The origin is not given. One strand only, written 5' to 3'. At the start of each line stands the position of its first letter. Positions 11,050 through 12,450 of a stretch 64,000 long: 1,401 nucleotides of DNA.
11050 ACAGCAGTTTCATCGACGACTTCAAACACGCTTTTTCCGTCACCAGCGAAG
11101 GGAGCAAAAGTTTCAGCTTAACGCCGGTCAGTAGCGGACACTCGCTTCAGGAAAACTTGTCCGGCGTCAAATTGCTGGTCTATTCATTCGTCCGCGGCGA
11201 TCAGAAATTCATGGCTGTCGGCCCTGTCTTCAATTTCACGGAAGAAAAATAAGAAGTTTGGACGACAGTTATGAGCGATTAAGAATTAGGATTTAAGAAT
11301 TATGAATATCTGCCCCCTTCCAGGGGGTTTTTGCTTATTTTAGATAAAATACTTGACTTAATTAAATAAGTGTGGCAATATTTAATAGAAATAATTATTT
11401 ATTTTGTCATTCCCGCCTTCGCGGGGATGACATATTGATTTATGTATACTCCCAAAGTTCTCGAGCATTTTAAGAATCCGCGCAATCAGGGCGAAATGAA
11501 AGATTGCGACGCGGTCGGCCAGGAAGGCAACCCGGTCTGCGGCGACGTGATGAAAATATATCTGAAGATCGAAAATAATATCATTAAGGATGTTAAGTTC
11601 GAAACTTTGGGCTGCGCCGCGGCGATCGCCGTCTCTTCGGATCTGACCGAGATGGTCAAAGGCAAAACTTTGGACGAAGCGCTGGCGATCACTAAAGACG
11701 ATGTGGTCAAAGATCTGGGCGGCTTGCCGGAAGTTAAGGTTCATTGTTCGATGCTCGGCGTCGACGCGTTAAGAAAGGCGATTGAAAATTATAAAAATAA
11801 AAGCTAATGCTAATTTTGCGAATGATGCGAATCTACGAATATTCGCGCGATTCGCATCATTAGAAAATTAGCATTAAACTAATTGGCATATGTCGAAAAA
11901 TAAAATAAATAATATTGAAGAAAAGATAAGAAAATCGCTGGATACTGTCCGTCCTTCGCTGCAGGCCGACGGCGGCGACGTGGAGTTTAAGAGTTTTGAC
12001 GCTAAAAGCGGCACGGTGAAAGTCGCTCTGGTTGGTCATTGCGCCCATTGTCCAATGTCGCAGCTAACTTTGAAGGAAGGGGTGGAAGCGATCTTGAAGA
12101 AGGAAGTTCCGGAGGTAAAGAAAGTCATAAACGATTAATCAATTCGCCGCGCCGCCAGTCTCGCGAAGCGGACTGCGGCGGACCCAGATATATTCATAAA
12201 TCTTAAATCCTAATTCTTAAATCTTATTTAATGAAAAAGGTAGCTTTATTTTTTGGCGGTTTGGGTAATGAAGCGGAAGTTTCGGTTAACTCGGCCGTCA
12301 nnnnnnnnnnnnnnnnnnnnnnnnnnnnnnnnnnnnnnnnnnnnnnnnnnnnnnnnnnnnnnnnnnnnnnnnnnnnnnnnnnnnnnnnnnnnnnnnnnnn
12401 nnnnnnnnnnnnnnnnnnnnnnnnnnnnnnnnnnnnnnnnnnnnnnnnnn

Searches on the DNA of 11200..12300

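Call 78: search_rna_families(source=window, start=11200, end=12300, threshold=evalue, max_evalue=1)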
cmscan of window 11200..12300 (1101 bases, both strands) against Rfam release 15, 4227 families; matches with E-value up to 1: 3.
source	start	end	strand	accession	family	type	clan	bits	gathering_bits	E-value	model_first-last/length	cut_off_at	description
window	11805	11876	+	RF03743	MIR7696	Gene; miRNA;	-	25.7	83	0.028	1-88/88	no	MIR7696 microRNA precursor family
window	11335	11453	-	RF02748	FtrB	Gene; sRNA;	-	21.6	66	0.85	1-115/115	no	Francisella sRNA B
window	11819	11863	-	RF00731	mir-155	Gene; miRNA;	-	20.8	56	0.3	1-65/65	no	mir-155 microRNA precursor family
